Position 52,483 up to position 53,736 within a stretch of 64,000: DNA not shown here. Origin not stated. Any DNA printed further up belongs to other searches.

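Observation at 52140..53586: Two strongly AT-rich orphan ORFs embedded in a high-GC genome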

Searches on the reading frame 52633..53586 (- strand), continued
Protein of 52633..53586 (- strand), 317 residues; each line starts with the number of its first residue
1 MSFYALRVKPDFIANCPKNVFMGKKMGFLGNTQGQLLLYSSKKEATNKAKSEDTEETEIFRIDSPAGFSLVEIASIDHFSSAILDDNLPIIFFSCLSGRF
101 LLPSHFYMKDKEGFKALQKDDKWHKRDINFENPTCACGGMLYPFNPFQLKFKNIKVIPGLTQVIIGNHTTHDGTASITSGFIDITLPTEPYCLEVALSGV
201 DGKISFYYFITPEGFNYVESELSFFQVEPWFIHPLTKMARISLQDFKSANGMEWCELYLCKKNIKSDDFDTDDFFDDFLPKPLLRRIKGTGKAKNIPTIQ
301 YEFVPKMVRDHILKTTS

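Call 55: predict_structure(alignment_id=A2)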
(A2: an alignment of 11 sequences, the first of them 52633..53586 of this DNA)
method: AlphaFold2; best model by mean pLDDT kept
length: 317 residues; sequences in the alignment: 11
mean_pLDDT: 87.8   pTM: 0.84
mean pLDDT of the five models: 87.8, 86.8, 86.1, 85.8, 82.3
residues with pLDDT >= 90: 215; 70-90: 75; 50-70: 13; < 50: 14
segments of 3 or more residues with pLDDT < 50: 268-280
pLDDT, mean of each block of 10 residues (from residue 1): 89 75 91 94 93 83 87 94 95 89 92 90 91 85 93 96 94 91 95 93 90 90 82 91 90 95 58 45 83 94 94 89
secondary structure, 60 per line:
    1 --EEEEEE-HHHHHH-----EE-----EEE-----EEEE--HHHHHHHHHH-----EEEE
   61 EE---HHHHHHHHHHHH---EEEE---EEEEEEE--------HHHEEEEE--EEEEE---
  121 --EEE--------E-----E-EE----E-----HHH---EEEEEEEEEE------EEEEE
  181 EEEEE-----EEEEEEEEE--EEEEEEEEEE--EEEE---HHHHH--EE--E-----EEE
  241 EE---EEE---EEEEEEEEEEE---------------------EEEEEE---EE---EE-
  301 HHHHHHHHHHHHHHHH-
elements in order: E3-8 H10-15 E28-30 E36-39 H42-51 E57-62 H66-77 E81-84 E88-94 E106-110 E113-117 E123-125 E160-169 E176-185 E191-199 E202-211 E214-217 H221-225 E238-242 E246-248 E252-262 E284-289 H301-316

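Call 59: fold_search(model_id=the predicted structure, library=pdb)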
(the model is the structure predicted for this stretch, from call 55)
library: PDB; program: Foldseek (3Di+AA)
matches with E <= 10: 1255; with E <= 0.001: 0
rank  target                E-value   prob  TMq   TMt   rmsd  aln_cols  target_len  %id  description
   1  1pqz_A                5.4e-02  0.18  0.17  0.22  17.8       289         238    7  MURINE CYTOMEGALOVIRUS IMMUNOMODULATORY PROTEIN M144 (released 2004-07-06)
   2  6dxu_C                5.8e-02  0.77  0.19  0.08  10.9       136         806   13  Crystal Structure of Parabacteroides merdae Beta-Glucuronidase (GUS) (released 2019-02-27)
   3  3bga_B                6.1e-02  0.75  0.21  0.08  11.6       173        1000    8  Crystal structure of beta-galactosidase from Bacteroides thetaiotaomicron VPI-5482 (released 2007-12-11)
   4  8epa_H                7.2e-02  0.75  0.22  0.44   8.9       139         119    6  Structure of interleukin receptor common gamma chain (IL2Rgamma) in complex with two antibodies (released 2023-01-25)
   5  6cde_5                9.4e-02  0.51  0.20  0.37  10.1       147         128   10  Cryo-EM structure at 3.8 A resolution of vaccine-elicited antibody vFP20.01 in complex with HIV-1 Env BG505 DS-SOSIP,  (released 2018-05-16)
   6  5kwy_D                9.9e-02  0.38  0.20  0.35   8.9       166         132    9  Structure of human NPC1 middle lumenal domain bound to NPC2 (released 2016-08-24)
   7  6dxu_B                1.0e-01  0.93  0.20  0.08   4.1       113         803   13  Crystal Structure of Parabacteroides merdae Beta-Glucuronidase (GUS) (released 2019-02-27)
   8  2n59_MODEL_1_A        1.0e-01  0.57  0.16  0.34   5.6       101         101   11  Solution Structure of R. palustris CsgH (released 2016-05-11)
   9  7xcp_H                1.1e-01  0.57  0.19  0.39   9.0       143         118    6  Cryo-EM structure of Omicron RBD complexed with ACE2 and 304 Fab (released 2022-08-31)
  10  9qk2_G                1.3e-01  0.30  0.19  0.07  18.9       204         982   10  Structure of the Complement classical and lectin pathway C3 convertase in complex with substrate C3 (released 2025-12-24)
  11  2r5o_B                1.4e-01  0.47  0.21  0.35   7.9       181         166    7  Crystal structure of the C-terminal domain of wzt (released 2007-12-25)
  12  8f9l_A                1.4e-01  0.21  0.16  0.29  11.3       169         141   11  Intramolecular ester bond-containing repeat domain from Gemella massiliensis adhesin (released 2024-06-19)
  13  9uco_C                1.4e-01  0.04  0.11  0.11  20.4       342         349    8  Cryo-EM structure of ADGRE1-beta arrestin1-scFv30 complex (released 2026-04-08)
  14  9lh2_D                1.5e-01  0.47  0.20  0.38   8.8       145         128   10  Crystal structure of SARS-CoV-2 spike receptor-binding domain (Delta) in complex with pH-dependent nanobody MNb-11. (released 2026-01-14)
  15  7z1x_C                1.5e-01  0.57  0.22  0.44   7.1       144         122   10  Crystal structure of human Gasdermin D complexed with nanobodies VHH-2 and VHH-6 (released 2023-09-06)
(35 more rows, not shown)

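Call 62: fold_search(model_id=the predicted structure, library=viral)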
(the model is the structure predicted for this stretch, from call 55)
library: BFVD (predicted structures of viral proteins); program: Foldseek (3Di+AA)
matches with E <= 10: 793; with E <= 0.001: 0
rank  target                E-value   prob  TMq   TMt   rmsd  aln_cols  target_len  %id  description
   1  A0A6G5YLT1            9.8e-03  0.23  0.18  0.06  18.9       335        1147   14  (no name in the UniProt tables at hand)
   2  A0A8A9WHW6            1.3e-02  0.89  0.22  0.26  10.3       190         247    6  (no name in the UniProt tables at hand)
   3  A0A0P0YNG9            1.8e-02  0.10  0.13  0.08  19.7       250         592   10  (no name in the UniProt tables at hand)
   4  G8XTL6                2.0e-02  0.66  0.19  0.24  10.3       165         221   12  Membrane glycoprotein US11 [Simian cytomegalovirus (strain Colburn)]
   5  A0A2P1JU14            4.1e-02  0.60  0.17  0.33   8.9       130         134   11  Uncharacterized protein [Anoxybacillus phage A403]
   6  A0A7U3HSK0            4.5e-02  0.30  0.16  0.23   9.9       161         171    8  (no name in the UniProt tables at hand)
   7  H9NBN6                4.8e-02  0.60  0.25  0.12   8.3       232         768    9  (no name in the UniProt tables at hand)
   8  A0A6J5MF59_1          5.0e-02  0.28  0.20  0.09  17.4       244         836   13  Uncharacterized protein [uncultured Caudovirales phage]
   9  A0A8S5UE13            5.6e-02  0.72  0.23  0.32   6.1       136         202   10  Uncharacterized protein [Siphoviridae sp. ctGQT3]
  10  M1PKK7                6.3e-02  0.66  0.18  0.33   8.0       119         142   11  (no name in the UniProt tables at hand)
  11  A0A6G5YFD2            6.6e-02  0.13  0.12  0.07  32.0       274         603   10  (no name in the UniProt tables at hand)
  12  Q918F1                7.4e-02  0.63  0.21  0.36   7.6       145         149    7  US3iii protein [Human cytomegalovirus]
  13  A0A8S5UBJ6            7.4e-02  0.35  0.15  0.26   8.5       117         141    7  Uncharacterized protein [Caudovirales sp. ctcT39]
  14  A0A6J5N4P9            8.7e-02  0.18  0.15  0.22  20.6       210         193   10  Uncharacterized protein (Fragment) [uncultured Caudovirales phage]
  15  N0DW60                9.2e-02  0.25  0.15  0.10  10.8       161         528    7  Spike glycoprotein (Fragment) [Turkey enteric coronavirus]
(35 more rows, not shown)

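Call 64: find_encoding_contigs(protein=P0010, flank=10000)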
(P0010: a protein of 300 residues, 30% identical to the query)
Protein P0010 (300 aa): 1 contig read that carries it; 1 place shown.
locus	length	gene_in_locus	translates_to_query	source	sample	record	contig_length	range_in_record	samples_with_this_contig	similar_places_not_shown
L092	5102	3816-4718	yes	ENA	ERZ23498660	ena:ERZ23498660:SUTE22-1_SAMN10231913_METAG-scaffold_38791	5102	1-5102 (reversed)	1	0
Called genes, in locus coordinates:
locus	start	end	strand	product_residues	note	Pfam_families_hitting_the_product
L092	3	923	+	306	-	?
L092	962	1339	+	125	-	-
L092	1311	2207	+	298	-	PF01930:Cas_Cas4 (faint), PF12705:PDDEXK_1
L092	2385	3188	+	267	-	-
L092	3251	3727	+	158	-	-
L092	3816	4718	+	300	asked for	-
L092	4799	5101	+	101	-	?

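Call 65: find_encoding_contigs(protein=P0012, flank=10000)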
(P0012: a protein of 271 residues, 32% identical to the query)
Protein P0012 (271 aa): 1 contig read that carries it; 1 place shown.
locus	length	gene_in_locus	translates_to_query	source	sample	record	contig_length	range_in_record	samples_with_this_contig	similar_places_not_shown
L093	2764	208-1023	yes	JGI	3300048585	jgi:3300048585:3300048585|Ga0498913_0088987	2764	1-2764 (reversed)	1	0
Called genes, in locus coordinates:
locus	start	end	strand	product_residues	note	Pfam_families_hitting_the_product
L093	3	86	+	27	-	?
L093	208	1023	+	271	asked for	-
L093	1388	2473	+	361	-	-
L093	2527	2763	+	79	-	?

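Call 73: search_protein_families(library=pfam, proteins=[L092:24-923:+, L092:962-1339:+, L092:1311-2207:+, L092:2385-3188:+, L092:3251-3727:+, L093:1388-2473:+, L005:1255-2340:+, L005:6163-6999:-, L005:7093-7554:+, L005:5393-5902:+], max_evalue=0.1)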
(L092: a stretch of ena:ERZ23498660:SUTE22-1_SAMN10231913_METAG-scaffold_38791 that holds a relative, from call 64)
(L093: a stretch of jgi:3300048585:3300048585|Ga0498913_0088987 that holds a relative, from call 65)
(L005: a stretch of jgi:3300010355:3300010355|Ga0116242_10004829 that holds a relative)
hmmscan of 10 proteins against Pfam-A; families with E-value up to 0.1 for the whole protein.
L092:24-923:+ (299 aa): 1 family
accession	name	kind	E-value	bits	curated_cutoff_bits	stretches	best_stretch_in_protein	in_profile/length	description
PF20208.3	ARPP-1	-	9.7e-84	281.6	27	1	2-272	27-297/297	ARG and Rhodanese-Phosphatase-superfamily-associated Protein domain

L092:962-1339:+ (125 aa): 0 families

L092:1311-2207:+ (298 aa): 3 families
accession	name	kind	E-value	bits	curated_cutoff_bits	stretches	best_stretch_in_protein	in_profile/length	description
PF12705.13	PDDEXK_1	-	6.7e-22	79.1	22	1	53-286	2-247/247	PD-(D/E)XK nuclease superfamily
PF01930.23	Cas_Cas4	-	1.4e-05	25.6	22.7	1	168-285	56-158/160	Domain of unknown function DUF83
PF10926.14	DUF2800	-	0.036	13.7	21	1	88-200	36-156/368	Protein of unknown function (DUF2800)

L092:2385-3188:+ (267 aa): 0 families

L092:3251-3727:+ (158 aa): 0 families

L093:1388-2473:+ (361 aa): 0 families

L005:1255-2340:+ (361 aa): 2 families
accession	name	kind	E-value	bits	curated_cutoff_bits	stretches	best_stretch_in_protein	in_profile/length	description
PF12174.13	RST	-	0.052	13.9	22.7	0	292-316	11-35/67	RCD1-SRO-TAF4 (RST) plant domain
PF01369.25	Sec7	-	0.057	13.5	22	0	288-336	46-93/183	Sec7 domain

L005:6163-6999:- (278 aa): 1 family
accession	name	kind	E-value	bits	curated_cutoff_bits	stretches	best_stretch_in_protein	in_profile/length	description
PF04392.18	ABC_sub_bind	-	0.019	14.7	25.9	1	4-59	123-177/293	ABC transporter substrate binding protein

L005:7093-7554:+ (153 aa): 1 family
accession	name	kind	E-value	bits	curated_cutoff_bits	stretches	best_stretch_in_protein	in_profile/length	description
PF02026.21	RyR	-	0.063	14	27.4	1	61-103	28-71/91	RyR domain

L005:5393-5902:+ (169 aa): 0 families

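Call 77: search_dna_similar(query=window:52633-53586:-, collection=plasmids, mode=protein, max_evalue=0.001)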
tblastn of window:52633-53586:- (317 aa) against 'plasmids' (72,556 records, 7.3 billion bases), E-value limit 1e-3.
No match.

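Call 78: search_dna_similar(query=window:52633-53586:-, collection=phages, mode=protein, max_evalue=0.001)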
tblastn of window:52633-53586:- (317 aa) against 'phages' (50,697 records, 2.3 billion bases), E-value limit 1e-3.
No match.

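Call 79: search_dna_similar(query=P0006, collection=plasmids, mode=protein, max_evalue=0.001)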
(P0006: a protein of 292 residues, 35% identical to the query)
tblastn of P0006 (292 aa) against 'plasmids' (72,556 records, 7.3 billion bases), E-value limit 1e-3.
No match.

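Call 80: search_dna_similar(query=L092:3251-3727:+, collection=plasmids, mode=protein, max_evalue=0.001)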
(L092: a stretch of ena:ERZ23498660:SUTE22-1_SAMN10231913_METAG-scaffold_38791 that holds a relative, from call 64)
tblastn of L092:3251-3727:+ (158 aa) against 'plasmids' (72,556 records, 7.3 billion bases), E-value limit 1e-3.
No match.

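Call 81: search_dna_similar(query=L005:11415-11744:-, collection=plasmids, mode=protein, max_evalue=0.01)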
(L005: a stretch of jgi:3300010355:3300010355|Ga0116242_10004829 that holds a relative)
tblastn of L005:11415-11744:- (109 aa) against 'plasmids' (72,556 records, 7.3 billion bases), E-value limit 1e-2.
No match.

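Call 84: find_related_loci(query=A2, collection=viral_contigs, flank=10000)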
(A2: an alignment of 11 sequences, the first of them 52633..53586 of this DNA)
Query A2 (317 aa) in viral_contigs; peptide patterns used: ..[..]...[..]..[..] (x = any residue, [..] = any of these).
26 stretches matched a pattern, but none encodes a relative of the query by tblastn (E <= 1e-3).

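Call 100: find_related_loci(query=A4, collection=viral_contigs, flank=8000)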
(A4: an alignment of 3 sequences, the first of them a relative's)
Query A4 (109 aa) in viral_contigs; peptide patterns used: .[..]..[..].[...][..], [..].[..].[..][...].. (x = any residue, [..] = any of these).
121 stretches matched a pattern, but none encodes a relative of the query by tblastn (E <= 1e-3).

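Call 101: find_related_loci(query=A6, collection=viral_contigs, flank=8000)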
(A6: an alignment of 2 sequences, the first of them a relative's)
Query A6 (158 aa) in viral_contigs; peptide patterns used: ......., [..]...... (x = any residue, [..] = any of these).
67 stretches matched a pattern, but none encodes a relative of the query by tblastn (E <= 1e-3).

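Call 105: search_protein_families(library=padloc, proteins=[L092:24-923:+, L092:962-1339:+, L092:1311-2207:+, L092:2385-3188:+, L092:3251-3727:+, L092:4799-5101:+, L093:1388-2473:+, L005:11415-11744:-, L005:12305-12703:-, L005:11776-12291:-], max_evalue=0.01)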
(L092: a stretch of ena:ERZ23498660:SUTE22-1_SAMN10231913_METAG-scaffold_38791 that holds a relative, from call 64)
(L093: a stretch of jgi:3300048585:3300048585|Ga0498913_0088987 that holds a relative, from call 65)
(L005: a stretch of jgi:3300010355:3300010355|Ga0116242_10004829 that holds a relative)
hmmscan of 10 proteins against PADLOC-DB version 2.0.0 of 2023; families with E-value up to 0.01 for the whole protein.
L092:24-923:+ (299 aa): 0 families

L092:962-1339:+ (125 aa): 0 families

L092:1311-2207:+ (298 aa): 10 families
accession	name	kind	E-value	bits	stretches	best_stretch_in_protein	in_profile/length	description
PDLC01250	Cas4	-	7.9e-14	50.3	2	166-286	64-168/168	"CAS-I,CAS-II,CAS-III,CAS-IV,CAS-V,CAS-VI; acquisition_associated"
PDLC00943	Cas4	-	1.2e-10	39.7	2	165-219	69-119/180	CRISPR-associated protein Cas4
PDLC01447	Cas4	-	1.9e-10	39.5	1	53-287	5-159/161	"CAS-I,CAS-II,CAS-III,CAS-IV,CAS-V,CAS-VI; acquisition_associated"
PDLC00944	Cas4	-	1.8e-09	36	2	164-285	66-176/177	Cas4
PDLC01611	Cas4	-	9.8e-08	30.4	1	56-285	3-156/158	"CAS-I,CAS-II,CAS-III,CAS-IV,CAS-V,CAS-VI; acquisition_associated"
PDLC02034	Cas4d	-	4e-07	27.9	1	51-118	4-69/192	-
PDLC01773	Cas4c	-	8.4e-07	26.6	1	43-112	10-77/229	-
PDLC02083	Cas4_II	-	4.1e-06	25.3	0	164-211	74-121/186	-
PDLC00060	DruK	-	1.4e-05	22.6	1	164-285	143-259/347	PD-(D/E)XK nuclease superfamily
PDLC00059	DruK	-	0.004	14.4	0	165-210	127-176/326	PD-(D/E)XK nuclease superfamily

L092:2385-3188:+ (267 aa): 0 families

L092:3251-3727:+ (158 aa): 0 families

L092:4799-5101:+ (101 aa): 0 families

L093:1388-2473:+ (361 aa): 0 families

L005:11415-11744:- (109 aa): 0 families

L005:12305-12703:- (132 aa): 0 families

L005:11776-12291:- (171 aa): 0 families

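Call 115: search_solved_structures(query=A6, max_evalue=10)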
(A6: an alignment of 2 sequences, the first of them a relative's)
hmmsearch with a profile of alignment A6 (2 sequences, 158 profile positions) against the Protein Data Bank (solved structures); distinct sequences matched with E-value up to 10: 0.
